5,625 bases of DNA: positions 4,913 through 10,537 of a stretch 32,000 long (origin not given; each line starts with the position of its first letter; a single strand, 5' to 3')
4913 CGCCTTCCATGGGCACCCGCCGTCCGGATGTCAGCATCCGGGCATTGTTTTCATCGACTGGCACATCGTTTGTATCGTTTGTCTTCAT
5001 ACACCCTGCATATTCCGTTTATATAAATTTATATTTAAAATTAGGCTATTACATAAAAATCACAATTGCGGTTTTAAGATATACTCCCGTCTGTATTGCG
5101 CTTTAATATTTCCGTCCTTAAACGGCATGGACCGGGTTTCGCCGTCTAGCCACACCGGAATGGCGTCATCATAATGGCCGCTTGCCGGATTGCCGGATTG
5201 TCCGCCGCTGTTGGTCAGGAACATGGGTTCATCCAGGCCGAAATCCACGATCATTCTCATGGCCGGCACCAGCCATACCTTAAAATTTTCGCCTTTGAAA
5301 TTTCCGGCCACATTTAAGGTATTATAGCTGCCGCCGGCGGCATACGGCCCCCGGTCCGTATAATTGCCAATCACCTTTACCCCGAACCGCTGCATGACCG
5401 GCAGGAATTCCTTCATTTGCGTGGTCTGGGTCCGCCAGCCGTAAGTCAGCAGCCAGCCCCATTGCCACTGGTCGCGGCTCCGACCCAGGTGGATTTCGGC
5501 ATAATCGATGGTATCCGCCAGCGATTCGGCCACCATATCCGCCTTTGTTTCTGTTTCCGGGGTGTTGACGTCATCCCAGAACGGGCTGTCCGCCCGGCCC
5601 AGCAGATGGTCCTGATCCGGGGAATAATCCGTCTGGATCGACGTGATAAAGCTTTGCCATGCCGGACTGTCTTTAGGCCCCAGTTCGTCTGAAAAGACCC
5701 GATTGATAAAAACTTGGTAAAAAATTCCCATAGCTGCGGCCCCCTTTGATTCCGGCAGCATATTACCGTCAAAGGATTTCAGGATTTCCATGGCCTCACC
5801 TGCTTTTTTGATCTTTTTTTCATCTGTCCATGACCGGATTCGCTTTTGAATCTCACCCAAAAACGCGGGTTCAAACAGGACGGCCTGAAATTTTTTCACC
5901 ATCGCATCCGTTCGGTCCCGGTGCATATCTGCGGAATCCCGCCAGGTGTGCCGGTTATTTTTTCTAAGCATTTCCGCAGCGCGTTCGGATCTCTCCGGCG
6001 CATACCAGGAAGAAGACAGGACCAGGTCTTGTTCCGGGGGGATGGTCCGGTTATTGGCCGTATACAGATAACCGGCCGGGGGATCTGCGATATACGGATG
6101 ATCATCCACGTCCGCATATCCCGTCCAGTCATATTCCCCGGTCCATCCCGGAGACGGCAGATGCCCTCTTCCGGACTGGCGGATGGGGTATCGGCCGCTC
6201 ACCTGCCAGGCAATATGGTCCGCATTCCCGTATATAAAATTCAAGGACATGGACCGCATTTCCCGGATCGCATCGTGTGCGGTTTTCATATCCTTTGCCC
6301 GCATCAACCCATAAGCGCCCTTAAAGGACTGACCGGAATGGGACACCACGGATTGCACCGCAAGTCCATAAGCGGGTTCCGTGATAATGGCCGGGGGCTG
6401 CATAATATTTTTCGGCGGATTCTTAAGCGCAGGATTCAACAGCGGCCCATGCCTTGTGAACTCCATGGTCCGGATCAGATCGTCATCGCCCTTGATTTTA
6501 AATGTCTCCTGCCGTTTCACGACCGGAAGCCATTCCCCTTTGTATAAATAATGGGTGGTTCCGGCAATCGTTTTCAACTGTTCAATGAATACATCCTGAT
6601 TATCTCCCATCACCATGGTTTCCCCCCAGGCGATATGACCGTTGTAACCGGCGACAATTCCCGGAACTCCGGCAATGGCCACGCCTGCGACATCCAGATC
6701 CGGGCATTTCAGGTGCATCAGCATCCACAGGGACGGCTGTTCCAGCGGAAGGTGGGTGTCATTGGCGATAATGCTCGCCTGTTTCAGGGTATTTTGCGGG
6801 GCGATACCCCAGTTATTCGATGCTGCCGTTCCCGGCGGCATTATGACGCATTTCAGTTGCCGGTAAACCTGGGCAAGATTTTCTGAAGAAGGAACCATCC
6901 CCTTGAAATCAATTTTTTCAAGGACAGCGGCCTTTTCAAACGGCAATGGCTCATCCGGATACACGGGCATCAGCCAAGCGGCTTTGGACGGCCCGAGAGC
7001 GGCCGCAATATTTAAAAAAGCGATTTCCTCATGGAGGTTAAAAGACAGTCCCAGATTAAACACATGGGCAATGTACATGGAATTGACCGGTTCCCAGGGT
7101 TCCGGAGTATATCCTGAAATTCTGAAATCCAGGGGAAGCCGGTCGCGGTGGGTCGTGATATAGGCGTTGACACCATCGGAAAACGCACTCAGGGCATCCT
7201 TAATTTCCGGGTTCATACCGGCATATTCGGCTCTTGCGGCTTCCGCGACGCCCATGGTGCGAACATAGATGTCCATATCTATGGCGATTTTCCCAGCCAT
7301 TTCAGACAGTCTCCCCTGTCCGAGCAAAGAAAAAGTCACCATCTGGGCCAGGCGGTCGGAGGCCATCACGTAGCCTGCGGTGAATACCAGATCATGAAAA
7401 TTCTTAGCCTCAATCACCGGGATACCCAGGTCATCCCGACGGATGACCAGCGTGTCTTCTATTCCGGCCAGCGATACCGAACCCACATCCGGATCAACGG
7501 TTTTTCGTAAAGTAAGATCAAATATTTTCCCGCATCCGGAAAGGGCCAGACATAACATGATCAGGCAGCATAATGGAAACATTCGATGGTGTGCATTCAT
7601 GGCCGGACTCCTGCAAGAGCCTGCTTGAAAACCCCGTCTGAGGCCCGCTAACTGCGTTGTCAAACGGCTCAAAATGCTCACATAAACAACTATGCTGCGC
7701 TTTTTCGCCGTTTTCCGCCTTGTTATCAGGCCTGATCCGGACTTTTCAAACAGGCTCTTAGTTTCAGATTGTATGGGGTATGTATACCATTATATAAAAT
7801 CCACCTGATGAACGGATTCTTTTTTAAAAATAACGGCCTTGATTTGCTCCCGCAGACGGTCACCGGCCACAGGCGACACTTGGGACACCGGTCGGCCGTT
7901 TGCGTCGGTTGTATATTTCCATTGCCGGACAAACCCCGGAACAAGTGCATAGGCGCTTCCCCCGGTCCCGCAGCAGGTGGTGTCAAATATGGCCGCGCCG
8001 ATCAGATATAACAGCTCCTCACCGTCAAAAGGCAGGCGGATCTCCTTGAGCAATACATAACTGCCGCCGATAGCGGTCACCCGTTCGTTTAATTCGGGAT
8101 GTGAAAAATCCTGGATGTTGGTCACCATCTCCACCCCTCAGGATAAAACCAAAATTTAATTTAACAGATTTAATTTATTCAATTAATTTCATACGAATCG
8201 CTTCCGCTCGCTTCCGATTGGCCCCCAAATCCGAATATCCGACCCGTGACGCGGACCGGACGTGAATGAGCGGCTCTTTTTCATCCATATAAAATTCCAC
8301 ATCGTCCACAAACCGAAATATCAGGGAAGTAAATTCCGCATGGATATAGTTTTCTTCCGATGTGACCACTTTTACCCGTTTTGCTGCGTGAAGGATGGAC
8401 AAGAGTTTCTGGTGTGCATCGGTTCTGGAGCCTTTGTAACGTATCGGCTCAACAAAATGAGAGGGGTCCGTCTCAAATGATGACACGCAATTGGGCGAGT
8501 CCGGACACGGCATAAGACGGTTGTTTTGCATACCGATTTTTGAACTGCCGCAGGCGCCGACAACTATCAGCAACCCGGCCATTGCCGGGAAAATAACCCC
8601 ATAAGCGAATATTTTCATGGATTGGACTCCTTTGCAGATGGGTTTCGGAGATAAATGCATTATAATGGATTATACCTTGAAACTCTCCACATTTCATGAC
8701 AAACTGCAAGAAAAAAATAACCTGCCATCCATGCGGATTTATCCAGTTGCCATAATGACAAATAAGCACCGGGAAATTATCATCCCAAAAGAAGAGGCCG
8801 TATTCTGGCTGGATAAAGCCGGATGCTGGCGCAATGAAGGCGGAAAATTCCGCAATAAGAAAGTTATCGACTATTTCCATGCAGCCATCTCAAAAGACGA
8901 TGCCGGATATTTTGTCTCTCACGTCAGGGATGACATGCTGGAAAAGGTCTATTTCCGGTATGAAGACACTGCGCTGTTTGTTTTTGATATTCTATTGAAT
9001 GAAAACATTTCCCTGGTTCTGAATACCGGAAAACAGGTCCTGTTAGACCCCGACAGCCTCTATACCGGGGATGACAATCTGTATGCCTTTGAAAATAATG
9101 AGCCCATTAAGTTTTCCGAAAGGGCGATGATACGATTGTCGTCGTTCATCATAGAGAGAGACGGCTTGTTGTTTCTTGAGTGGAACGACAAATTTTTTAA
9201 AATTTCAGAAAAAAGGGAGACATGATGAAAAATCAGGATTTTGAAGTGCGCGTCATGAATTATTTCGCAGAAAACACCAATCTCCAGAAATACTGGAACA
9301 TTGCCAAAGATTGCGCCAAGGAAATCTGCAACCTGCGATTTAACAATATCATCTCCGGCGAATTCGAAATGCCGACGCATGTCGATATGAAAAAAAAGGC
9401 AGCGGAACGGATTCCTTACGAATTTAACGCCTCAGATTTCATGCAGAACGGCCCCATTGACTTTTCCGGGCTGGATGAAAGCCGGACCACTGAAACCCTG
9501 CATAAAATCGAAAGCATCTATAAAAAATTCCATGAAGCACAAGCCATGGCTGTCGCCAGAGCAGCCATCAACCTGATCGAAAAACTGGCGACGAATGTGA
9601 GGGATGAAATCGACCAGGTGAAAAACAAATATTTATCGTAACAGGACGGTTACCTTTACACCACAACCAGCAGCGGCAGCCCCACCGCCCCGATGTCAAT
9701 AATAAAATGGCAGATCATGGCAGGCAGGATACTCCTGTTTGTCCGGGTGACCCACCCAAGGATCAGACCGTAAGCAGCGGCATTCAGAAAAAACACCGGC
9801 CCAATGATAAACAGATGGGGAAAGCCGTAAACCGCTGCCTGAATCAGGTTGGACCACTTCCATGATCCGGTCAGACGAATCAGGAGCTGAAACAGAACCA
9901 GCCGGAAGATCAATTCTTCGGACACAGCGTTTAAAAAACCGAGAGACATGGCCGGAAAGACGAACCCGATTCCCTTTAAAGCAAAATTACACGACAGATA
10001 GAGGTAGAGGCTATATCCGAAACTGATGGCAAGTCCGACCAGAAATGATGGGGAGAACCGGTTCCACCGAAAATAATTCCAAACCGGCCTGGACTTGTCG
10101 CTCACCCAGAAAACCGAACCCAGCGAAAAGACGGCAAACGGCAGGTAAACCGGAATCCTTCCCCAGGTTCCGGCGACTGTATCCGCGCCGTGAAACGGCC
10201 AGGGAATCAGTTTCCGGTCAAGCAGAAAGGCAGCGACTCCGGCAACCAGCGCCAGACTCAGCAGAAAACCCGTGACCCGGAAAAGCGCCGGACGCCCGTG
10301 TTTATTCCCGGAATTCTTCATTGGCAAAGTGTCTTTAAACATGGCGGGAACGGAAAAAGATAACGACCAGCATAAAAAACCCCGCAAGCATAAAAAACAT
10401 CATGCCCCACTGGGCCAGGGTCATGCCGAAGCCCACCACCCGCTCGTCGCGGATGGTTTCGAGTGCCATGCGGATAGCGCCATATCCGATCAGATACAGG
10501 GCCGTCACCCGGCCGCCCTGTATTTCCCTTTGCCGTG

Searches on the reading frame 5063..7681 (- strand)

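Call 27: search_protein_families(library=pfam, proteins=[window:5063-7681:-], max_evalue=0.00001)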
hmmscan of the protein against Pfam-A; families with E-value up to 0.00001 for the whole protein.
window:5063-7681:- (873 aa): 1 family
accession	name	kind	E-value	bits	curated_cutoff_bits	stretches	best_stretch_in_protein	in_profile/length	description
PF01804.23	Penicil_amidase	-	3.2e-193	644.9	21.3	1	80-861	4-675/675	Penicillin amidase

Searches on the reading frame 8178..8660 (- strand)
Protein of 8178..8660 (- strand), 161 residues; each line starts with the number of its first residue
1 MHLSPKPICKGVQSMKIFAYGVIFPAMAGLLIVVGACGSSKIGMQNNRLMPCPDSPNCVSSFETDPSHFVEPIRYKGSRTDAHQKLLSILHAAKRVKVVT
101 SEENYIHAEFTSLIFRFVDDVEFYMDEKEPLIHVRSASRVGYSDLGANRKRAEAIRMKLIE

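Call 27: search_protein_families(library=pfam, proteins=[window:8178-8660:-], max_evalue=0.00001)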
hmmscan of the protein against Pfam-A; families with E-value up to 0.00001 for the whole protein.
window:8178-8660:- (161 aa): 1 family
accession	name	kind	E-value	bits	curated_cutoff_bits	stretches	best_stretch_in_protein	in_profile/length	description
PF07386.16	DUF1499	-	8.4e-42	142.6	22.6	1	49-159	2-114/114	Protein of unknown function (DUF1499)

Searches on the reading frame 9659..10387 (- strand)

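Call 27: search_protein_families(library=pfam, proteins=[window:9659-10387:-], max_evalue=0.00001)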
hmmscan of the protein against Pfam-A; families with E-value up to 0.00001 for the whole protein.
window:9659-10387:- (243 aa): 1 family
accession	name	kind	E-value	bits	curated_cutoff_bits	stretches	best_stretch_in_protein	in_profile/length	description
PF02517.21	Rce1-like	-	5.5e-16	59.1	22.4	1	142-232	4-92/93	Type II CAAX prenyl endopeptidase Rce1-like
